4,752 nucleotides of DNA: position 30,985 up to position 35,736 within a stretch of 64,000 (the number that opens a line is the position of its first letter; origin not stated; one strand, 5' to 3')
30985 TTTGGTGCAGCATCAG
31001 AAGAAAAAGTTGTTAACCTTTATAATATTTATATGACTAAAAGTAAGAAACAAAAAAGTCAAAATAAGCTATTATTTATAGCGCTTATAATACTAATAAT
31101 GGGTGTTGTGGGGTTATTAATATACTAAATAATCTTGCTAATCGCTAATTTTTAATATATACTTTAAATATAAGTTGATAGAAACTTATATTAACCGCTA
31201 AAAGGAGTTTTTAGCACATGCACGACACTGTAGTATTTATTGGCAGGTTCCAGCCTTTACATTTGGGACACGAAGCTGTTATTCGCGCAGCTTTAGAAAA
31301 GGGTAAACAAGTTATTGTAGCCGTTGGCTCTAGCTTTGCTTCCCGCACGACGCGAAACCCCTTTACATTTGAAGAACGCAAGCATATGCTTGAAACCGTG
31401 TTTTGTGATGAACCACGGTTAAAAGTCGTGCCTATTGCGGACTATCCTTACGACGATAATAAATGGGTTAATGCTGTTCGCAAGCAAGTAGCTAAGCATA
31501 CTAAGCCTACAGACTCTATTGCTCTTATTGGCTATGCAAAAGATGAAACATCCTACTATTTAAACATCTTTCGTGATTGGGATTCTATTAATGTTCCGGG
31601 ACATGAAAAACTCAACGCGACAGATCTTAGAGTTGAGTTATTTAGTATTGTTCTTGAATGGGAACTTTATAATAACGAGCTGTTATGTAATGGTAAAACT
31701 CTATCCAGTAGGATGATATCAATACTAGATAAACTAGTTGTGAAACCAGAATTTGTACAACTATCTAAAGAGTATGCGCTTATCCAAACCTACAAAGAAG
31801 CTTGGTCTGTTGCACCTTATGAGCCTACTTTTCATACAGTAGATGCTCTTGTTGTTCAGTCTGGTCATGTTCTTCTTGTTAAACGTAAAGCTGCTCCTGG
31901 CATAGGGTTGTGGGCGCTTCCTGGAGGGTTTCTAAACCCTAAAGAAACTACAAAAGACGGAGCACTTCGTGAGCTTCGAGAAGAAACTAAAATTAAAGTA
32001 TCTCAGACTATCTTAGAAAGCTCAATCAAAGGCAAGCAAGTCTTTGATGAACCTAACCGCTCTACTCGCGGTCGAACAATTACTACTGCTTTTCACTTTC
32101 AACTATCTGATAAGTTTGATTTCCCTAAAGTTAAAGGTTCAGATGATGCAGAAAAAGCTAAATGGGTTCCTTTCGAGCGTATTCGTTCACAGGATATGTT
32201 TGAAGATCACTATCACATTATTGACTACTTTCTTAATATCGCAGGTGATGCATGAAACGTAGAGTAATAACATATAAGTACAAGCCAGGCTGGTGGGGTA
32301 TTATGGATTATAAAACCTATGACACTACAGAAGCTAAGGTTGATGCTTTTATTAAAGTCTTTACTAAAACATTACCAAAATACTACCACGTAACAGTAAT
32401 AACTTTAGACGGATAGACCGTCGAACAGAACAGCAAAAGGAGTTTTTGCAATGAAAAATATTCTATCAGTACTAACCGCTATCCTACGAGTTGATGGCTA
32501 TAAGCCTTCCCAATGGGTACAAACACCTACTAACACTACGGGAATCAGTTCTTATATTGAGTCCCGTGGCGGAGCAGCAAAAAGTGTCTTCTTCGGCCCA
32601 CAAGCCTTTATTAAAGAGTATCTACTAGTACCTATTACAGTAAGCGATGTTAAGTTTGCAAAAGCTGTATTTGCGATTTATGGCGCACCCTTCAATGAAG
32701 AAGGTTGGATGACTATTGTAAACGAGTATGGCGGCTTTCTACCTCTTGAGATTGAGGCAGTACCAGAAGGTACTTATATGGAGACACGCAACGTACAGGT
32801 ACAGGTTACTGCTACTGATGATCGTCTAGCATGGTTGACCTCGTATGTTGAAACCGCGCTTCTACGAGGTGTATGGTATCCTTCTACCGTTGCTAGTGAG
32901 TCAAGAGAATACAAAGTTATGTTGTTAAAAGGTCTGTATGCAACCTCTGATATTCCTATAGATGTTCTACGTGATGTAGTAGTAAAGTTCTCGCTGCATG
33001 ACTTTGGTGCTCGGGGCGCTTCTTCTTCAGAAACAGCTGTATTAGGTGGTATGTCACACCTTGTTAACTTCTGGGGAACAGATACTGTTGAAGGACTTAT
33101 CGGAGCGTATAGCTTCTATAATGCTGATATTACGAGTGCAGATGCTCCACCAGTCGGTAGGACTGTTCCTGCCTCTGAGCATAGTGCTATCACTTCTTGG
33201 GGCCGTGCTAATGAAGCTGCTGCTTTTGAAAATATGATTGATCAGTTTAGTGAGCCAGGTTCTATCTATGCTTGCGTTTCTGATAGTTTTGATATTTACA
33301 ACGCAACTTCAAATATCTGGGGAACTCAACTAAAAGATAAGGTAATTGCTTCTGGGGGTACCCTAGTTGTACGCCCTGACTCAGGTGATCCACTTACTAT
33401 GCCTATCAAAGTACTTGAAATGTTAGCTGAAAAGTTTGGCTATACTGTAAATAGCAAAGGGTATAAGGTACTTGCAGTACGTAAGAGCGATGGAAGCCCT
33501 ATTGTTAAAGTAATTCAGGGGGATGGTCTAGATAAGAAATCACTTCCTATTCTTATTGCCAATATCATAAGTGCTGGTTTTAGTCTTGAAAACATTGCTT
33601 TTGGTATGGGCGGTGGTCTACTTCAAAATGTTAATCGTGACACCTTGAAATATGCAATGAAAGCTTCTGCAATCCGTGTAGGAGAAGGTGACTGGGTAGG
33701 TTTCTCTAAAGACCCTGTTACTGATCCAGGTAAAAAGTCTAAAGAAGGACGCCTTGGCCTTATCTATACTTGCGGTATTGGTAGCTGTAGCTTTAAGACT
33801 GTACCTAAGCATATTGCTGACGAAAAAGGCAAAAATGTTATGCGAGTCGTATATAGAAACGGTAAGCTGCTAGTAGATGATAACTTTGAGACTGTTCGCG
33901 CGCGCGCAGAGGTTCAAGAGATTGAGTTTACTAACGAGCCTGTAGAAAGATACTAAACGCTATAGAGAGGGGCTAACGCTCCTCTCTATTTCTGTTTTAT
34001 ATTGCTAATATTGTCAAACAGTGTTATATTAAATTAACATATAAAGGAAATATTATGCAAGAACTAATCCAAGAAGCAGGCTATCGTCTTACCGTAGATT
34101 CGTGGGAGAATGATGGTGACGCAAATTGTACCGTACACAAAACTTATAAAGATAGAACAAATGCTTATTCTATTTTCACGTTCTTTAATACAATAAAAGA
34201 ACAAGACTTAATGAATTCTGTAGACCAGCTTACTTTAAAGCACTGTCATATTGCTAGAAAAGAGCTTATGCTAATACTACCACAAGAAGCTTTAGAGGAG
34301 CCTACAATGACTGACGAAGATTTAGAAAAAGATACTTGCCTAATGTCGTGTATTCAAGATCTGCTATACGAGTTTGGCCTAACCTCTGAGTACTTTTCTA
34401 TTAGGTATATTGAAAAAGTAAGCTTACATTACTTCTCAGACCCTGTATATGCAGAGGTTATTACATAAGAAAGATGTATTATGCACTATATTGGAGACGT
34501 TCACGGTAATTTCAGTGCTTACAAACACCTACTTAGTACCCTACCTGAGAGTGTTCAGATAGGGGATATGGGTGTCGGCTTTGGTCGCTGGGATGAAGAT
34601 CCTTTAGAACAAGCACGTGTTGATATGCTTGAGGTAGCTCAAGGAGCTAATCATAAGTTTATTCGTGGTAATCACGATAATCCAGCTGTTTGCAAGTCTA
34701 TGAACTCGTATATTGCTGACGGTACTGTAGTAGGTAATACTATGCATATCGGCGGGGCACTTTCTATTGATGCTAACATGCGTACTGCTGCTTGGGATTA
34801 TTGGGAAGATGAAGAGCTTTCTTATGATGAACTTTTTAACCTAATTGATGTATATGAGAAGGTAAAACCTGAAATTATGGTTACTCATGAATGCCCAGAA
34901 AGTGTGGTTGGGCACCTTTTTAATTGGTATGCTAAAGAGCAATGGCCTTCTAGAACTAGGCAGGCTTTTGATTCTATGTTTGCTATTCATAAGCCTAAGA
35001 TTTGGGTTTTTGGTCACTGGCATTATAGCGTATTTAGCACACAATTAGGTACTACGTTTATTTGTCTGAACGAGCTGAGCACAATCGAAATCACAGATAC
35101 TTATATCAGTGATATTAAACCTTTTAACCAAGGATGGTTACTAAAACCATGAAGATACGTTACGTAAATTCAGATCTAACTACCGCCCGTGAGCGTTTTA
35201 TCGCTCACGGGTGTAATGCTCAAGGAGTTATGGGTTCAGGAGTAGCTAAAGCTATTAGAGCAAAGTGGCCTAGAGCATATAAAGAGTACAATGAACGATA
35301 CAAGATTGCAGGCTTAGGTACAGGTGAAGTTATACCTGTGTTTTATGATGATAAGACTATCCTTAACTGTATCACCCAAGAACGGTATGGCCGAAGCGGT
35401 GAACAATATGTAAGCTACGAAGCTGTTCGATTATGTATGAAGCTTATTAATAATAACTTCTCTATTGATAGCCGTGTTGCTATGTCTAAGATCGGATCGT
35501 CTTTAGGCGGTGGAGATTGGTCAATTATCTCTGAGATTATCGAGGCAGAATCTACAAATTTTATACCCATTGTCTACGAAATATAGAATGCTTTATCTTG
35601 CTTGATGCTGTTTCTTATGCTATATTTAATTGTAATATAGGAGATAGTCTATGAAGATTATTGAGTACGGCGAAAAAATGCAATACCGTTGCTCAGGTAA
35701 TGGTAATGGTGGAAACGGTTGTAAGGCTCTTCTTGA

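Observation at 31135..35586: Extended NAD+ reconstitution module: NadV (NAMPT) + NatV (NMNAT-Nudix) followed by ApaH-like metallophosphatase and a macro-domain protein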

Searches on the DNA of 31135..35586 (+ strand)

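Call 5: search_dna_similar(query=window:31135-35586:+, collection=phages, mode=near, max_rows=40)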
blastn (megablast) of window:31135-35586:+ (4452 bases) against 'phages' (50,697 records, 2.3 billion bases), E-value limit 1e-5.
No match.

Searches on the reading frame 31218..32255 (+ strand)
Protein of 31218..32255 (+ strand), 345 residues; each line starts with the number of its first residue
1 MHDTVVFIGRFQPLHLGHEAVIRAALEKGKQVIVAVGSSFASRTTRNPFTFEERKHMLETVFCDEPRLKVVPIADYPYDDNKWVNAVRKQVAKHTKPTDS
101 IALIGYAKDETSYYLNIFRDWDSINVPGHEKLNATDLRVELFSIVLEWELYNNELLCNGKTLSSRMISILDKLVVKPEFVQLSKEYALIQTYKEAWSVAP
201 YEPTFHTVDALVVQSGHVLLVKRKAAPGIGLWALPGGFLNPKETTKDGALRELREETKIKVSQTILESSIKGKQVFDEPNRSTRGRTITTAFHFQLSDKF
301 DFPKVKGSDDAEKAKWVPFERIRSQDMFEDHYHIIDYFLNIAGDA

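Call 3: search_protein_families(library=pfam, proteins=[window:31218-32255:+], max_evalue=0.01)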
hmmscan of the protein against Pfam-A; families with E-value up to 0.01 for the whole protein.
window:31218-32255:+ (345 aa): 4 families
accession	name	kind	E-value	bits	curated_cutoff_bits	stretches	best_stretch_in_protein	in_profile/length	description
PF00293.34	NUDIX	-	4.5e-19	69.2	21.1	1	207-337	5-133/134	NUDIX domain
PF01467.32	CTP_transf_like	-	6.9e-13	49.4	21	1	6-76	1-69/133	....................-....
PF06574.18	FAD_syn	-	0.0018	18.6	27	1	2-31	6-35/158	FAD synthetase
PF14815.12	NUDIX_4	-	0.005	17.1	35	0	211-271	4-60/113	NUDIX domain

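Call 4: search_protein_families(library=phrogs, proteins=[window:31218-32255:+], max_evalue=0.001)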
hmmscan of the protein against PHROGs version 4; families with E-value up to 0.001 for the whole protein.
window:31218-32255:+ (345 aa): 10 families
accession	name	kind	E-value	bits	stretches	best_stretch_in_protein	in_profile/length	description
phrog_395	-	other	2.4e-79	268.8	1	3-341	12-373/373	cytidyltransferase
phrog_1198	-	other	2.9e-24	87.2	1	179-330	12-158/253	MutT/NUDIX hydrolase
phrog_3462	-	moron, auxiliary metabolic gene and host takeover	3.5e-08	34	1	4-94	4-103/346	nicotinamide-nucleotide adenylyltransferase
phrog_3041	-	other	7.6e-08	32.2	1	3-65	51-116/678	cytidyltransferase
phrog_15528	-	head and packaging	6.2e-07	29.2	1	206-274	522-587/794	portal protein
phrog_25541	-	unknown function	1.8e-05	25.4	1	206-266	75-132/210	-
phrog_6216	-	unknown function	3.8e-05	23.6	1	212-275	9-69/545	-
phrog_1185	-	other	0.00016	22.2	1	226-264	175-213/301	nudix hydrolase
phrog_7878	-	other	0.00032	21.8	1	5-61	4-63/131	bifunctional heptose 7-phosphate kinase/heptose 1-phosphate adenyltransferase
phrog_10313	-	other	0.00056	20.7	1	216-257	26-65/159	nudix hydrolase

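Call 14: search_protein_families(library=ncbifam, proteins=[window:31218-32255:+], max_evalue=0.1)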
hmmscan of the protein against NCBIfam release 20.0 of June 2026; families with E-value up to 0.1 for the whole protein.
window:31218-32255:+ (345 aa): 41 families (the best 25 are shown)
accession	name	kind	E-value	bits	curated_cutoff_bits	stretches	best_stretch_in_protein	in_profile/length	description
NF003786.0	PRK05379.1-2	equivalog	6.8e-119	397.2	397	1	2-339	14-352/354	bifunctional nicotinamide-nucleotide adenylyltransferase/Nudix hydroxylase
NF003788.0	PRK05379.1-5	equivalog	2.4e-100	336.2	354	1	2-340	5-349/351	bifunctional nicotinamide-nucleotide adenylyltransferase/Nudix hydroxylase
NF003791.0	PRK05379.2-3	equivalog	6.9e-98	327.9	409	1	3-339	6-337/340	bifunctional nicotinamide-nucleotide adenylyltransferase/Nudix hydroxylase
NF003787.0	PRK05379.1-4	equivalog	8.1e-93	311.1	449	1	2-339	9-343/346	bifunctional nicotinamide-nucleotide adenylyltransferase/Nudix hydroxylase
NF003785.0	PRK05379.1-1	equivalog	2.7e-83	280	418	1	1-342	1-343/347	bifunctional nicotinamide-nucleotide adenylyltransferase/Nudix hydroxylase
NF003790.0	PRK05379.2-2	equivalog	4.5e-75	252.9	403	1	6-339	23-351/354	bifunctional nicotinamide mononucleotide adenylyltransferase/ADP-ribose pyrophosphatase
NF003789.0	PRK05379.2-1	equivalog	1.1e-40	139.6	355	1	4-288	9-259/312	bifunctional nicotinamide mononucleotide adenylyltransferase/ADP-ribose pyrophosphatase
NF010365.0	PRK13793.1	equivalog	1.3e-29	103.2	198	1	3-139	5-143/196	nicotinate-nicotinamide nucleotide adenylyltransferase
NF002243.0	PRK01153.1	subfamily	1.1e-17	64.2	127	1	6-95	4-96/175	nicotinamide-nucleotide adenylyltransferase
TIGR01527.1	arch_NMN_Atrans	equivalog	1.4e-16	60.5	181.2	1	6-94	3-94/167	nicotinamide-nucleotide adenylyltransferase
TIGR00125.1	cyt_tran_rel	domain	2.9e-12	46.6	27.7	1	5-61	2-59/65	adenylyltransferase/cytidyltransferase family protein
NF050029.2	TransRepNtr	equivalog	1.6e-09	37.6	400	1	194-336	10-150/245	ADPR responsive transcriptional repressor NtrR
TIGR01526.1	nadR_NMN_Atrans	equivalog_domain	2.2e-08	33.8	341.15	1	6-96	5-100/325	nicotinamide-nucleotide adenylyltransferase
NF006530.0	PRK08999.1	equivalog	4.9e-08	32.4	245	1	208-264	9-67/315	Nudix family hydrolase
NF001985.0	PRK00777.1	subfamily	2e-07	31.2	104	1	4-63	6-67/157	pantetheine-phosphate adenylyltransferase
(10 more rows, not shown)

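Call 101: search_protein_families(library=padloc, proteins=[window:31218-32255:+], max_evalue=0.01)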
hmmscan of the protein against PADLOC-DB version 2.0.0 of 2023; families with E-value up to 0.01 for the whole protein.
window:31218-32255:+ (345 aa): 1 family
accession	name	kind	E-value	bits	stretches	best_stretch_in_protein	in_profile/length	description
PDLC04899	PDC-S07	-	5.7e-09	33.7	1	205-264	7-67/135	-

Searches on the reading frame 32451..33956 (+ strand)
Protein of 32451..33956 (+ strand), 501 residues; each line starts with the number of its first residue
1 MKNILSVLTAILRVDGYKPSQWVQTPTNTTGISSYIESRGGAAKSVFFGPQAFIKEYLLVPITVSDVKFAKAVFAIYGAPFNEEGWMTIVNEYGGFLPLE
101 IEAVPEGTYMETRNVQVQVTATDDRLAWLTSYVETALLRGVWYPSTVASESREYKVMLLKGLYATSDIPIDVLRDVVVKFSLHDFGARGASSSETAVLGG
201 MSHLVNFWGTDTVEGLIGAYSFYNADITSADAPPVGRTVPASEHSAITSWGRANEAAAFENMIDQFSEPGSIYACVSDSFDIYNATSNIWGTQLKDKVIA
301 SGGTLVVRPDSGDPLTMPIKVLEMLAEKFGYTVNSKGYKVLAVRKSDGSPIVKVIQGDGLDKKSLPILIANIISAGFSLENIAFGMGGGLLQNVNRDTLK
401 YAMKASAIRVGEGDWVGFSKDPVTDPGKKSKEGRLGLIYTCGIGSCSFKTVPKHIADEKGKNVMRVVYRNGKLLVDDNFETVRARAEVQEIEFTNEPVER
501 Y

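Call 3: search_protein_families(library=pfam, proteins=[window:32451-33956:+], max_evalue=0.01)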
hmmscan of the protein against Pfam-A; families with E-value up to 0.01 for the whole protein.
window:32451-33956:+ (501 aa): 2 families
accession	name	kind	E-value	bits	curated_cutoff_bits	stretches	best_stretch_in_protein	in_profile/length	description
PF04095.22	NAPRTase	-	3.7e-52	177.9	20.8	1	180-471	1-238/239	Nicotinate phosphoribosyltransferase (NAPRTase) family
PF18127.6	NAMPT_N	-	3.8e-16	59.6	25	1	11-101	3-98/98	Nicotinamide phosphoribosyltransferase, N-terminal domain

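Call 4: search_protein_families(library=phrogs, proteins=[window:32451-33956:+], max_evalue=0.001)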
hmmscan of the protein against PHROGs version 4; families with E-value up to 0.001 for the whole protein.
window:32451-33956:+ (501 aa): 4 families
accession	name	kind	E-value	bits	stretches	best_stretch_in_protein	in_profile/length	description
phrog_448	-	other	5.5e-140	468.5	1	3-489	8-496/500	nicotinamide phosphoribosyl transferase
phrog_16547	-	other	7.5e-50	170.9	1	1-305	1-315/315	nicotinamide phosphoribosyl transferase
phrog_15800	-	other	6e-26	92.7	2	322-486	160-318/322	nicotinamide phosphoribosyl transferase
phrog_12872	-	other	3.2e-19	70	2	353-492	403-542/547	nicotinamide phosphoribosyl transferase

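Call 8: search_dna_similar(query=window:32451-33956:+, collection=phages, mode=protein, max_rows=40)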
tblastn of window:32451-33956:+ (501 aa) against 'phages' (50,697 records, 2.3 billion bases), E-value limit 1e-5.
Records with a match: 2015; places in all: 2032; records where one place covers at least 80% of the query: 1522.
Best place of each record, by identity: <60% 2015.
By first word of the organism name: Vibrio 230; Klebsiella 200; Pseudomonas 198; Staphylococcus 198; Escherichia 188; Salmonella 128; Mycobacterium 104; Aeromonas 97; Bacillus 84; Listeria 55; and 67 more.
By host as written in the record: - 251; Klebsiella pneumoniae 93; Staphylococcus aureus 82; Mycobacterium smegmatis mc2 155 65; Pseudomonas aeruginosa 55; Escherichia coli 51; Listeria monocytogenes 44; Vibrio harveyi BAA-1116 36; and 507 more.
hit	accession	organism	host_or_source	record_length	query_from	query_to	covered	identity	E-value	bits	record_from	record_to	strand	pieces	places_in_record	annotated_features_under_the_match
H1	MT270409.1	Phaeobacter phage MD18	Phaeobacter inhibens DSM 17395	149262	4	488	97%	54.5%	2e-156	498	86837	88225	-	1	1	nicotinamide phosphoribosyltransferase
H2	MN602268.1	Bacteriophage DSS3_MAL1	-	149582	4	488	97%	53.8%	2e-154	492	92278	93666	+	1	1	putative nicotinate phosphoribosyltransferase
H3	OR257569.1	Ruegeria phage RpAliso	Ruegeria pomeroyi DSS-3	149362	5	488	97%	53.4%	4e-149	477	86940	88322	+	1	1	nicotinamide phosphoribosyltransferase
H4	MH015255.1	Ruegeria phage vB_RpoS-V10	Ruegeria pomeroyi DSS-3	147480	6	478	94%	54.5%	9e-157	499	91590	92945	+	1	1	nicotinate phosphoribosyltransferase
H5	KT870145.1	Roseobacter phage DSS3P8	Ruegeria pomeroyi DSS-3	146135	6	478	94%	54.5%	1e-156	499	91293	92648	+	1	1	nicotinamide phosphoribosyltransferase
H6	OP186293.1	Rhodobacter phage RcXuper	Rhodobacter capsulatus YW1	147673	8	488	96%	53.0%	1e-152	487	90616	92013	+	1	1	nicotinamide phosphoribosyltransferase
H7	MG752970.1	Ralstonia phage RsoM2USA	Ralstonia solanacearum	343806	11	486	95%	50.1%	2e-137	444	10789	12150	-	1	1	hypothetical protein (x2)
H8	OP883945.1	Stenotrophomonas phage CM1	Stenotrophomonas maltophilia SRM01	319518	11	486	95%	48.0%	2e-128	417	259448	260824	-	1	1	record has no annotation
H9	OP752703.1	Stenotrophomonas phage RAS14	Stenotrophomonas maltophilia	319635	11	486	95%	48.0%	2e-128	417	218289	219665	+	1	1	nicotinamide phosphoribosyltransferase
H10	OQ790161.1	Xanthomonas phage RTH11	Xanthomonas sp.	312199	5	486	96%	47.1%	5e-126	410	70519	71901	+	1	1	nicotinate phosphoribosyltransferase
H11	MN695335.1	Synechococcus phage B23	Synechoccus sp.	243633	11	487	95%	47.3%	2e-126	411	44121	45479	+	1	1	nicotinamide phosphoribosyltransferase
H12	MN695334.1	Synechococcus phage B3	Synechoccus sp.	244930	11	487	95%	47.3%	2e-126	411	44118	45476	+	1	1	nicotinamide phosphoribosyltransferase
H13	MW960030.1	Rhizobium phage RHph_X66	R. phaseoli sv. phaseoli INC 2-5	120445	11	500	98%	45.8%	2e-126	412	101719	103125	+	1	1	nicotinamide phosphoribosyltransferase protein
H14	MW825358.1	Xanthomonas phage vB_XciM_LucasX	Xanthomonas citri 306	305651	11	487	95%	46.8%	2e-127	414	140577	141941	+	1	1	nicotinamide phosphoribosyltransferase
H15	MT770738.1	Rhizobium phage B1VFA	Rhizobium leguminosarum VF39SM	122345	11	500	98%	45.4%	2e-126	411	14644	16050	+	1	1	nicotinamide phosphoribosyltransferase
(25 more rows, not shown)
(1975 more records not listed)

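Call 14: search_protein_families(library=ncbifam, proteins=[window:32451-33956:+], max_evalue=0.1)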
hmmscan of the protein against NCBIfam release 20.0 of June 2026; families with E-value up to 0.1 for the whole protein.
window:32451-33956:+ (501 aa): 4 families
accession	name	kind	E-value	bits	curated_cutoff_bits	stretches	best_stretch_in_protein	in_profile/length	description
NF006629.0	PRK09198.1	equivalog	3.4e-155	517.3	405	1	9-489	6-464/465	nicotinate phosphoribosyltransferase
NF009131.0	PRK12484.1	equivalog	0.00016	20.5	330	1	100-430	93-352/455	nicotinate phosphoribosyltransferase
NF006696.0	PRK09243.1-3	equivalog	0.0064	15.2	503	0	176-327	152-281/451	nicotinate phosphoribosyltransferase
NF000262.1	NimIJ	equivalog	0.087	12.9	270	0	300-361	23-82/151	NimIJ family nitroimidazole resistance protein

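Call 28: find_related_loci(query=window:32451-33956:+, collection=viral_contigs, flank=10000)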
Query window:32451-33956:+ (501 aa) in viral_contigs; peptide patterns used: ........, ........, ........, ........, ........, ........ (x = any residue, [..] = any of these).
51 stretches matched a pattern; 48 encode a relative of the query (tblastn E <= 1e-3); 47 distinct loci.
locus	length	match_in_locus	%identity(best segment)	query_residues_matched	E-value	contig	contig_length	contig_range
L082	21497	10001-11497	66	1-501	0e+0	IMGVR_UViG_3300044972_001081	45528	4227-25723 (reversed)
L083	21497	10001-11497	66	1-501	0e+0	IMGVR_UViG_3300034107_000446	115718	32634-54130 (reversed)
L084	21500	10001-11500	67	1-501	0e+0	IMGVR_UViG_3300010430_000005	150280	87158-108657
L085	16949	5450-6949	67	1-501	0e+0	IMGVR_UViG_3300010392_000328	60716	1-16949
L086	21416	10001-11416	61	1-487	0e+0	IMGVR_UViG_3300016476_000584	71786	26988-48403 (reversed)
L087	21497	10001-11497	68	1-501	0e+0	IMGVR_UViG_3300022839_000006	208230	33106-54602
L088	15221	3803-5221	60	1-487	0e+0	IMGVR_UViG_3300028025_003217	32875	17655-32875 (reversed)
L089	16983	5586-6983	49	9-486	2e-140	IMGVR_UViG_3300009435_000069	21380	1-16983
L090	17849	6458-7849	50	5-488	9e-138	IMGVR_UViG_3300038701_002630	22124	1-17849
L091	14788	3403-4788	48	11-488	8e-137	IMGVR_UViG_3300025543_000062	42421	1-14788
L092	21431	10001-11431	49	4-496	3e-135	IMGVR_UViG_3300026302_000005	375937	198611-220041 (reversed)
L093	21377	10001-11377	51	1-488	1e-144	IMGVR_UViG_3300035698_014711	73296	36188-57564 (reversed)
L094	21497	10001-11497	66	1-501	0e+0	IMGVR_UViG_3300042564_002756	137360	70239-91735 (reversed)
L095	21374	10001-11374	47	11-484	2e-121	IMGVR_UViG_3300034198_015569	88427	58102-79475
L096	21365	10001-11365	48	11-486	7e-129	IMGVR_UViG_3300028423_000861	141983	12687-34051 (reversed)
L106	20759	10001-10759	67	1-253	2e-111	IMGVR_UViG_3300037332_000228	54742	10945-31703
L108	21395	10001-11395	43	11-488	4e-99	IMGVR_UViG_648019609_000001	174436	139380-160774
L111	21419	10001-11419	40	15-496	9e-99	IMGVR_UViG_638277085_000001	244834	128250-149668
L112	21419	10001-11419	40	15-496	2e-98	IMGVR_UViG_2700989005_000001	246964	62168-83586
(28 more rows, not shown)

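Call 67: search_protein_families(library=pfam, proteins=[L082:13270-13863:+, L108:12836-13333:+, L106:9522-9944:+], max_evalue=0.01)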
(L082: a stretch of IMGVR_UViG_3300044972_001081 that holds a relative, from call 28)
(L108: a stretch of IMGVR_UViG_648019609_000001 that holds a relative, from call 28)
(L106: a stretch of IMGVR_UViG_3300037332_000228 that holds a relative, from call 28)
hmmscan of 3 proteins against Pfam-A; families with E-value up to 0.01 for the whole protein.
L082:13270-13863:+ (197 aa): 2 families
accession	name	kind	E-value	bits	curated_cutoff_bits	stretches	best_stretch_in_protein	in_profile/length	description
PF00149.33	Metallophos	-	0.00059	20.8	21.5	1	5-109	3-93/191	Calcineurin-like phosphoesterase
PF12850.12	Metallophos_2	-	0.0036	17.7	27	0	5-148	3-121/154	Calcineurin-like phosphoesterase superfamily domain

L108:12836-13333:+ (165 aa): 3 families
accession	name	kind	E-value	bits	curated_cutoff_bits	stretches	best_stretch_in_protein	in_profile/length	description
PF02945.21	Endonuclease_7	-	3.3e-17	62.6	23.6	1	19-104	14-81/82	Recombination endonuclease VII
PF09124.16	Endonuc-dimeris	-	7.1e-13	49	22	1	113-165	2-54/54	T4 recombination endonuclease VII, dimerisation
PF19474.4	DUF6011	-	0.0059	16.6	26.6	0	22-39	2-19/37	Family of unknown function (DUF6011)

L106:9522-9944:+ (140 aa): 0 families

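Call 101: search_protein_families(library=padloc, proteins=[window:32451-33956:+], max_evalue=0.01)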
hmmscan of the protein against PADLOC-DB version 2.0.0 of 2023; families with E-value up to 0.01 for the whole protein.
window:32451-33956:+ (501 aa): 0 families
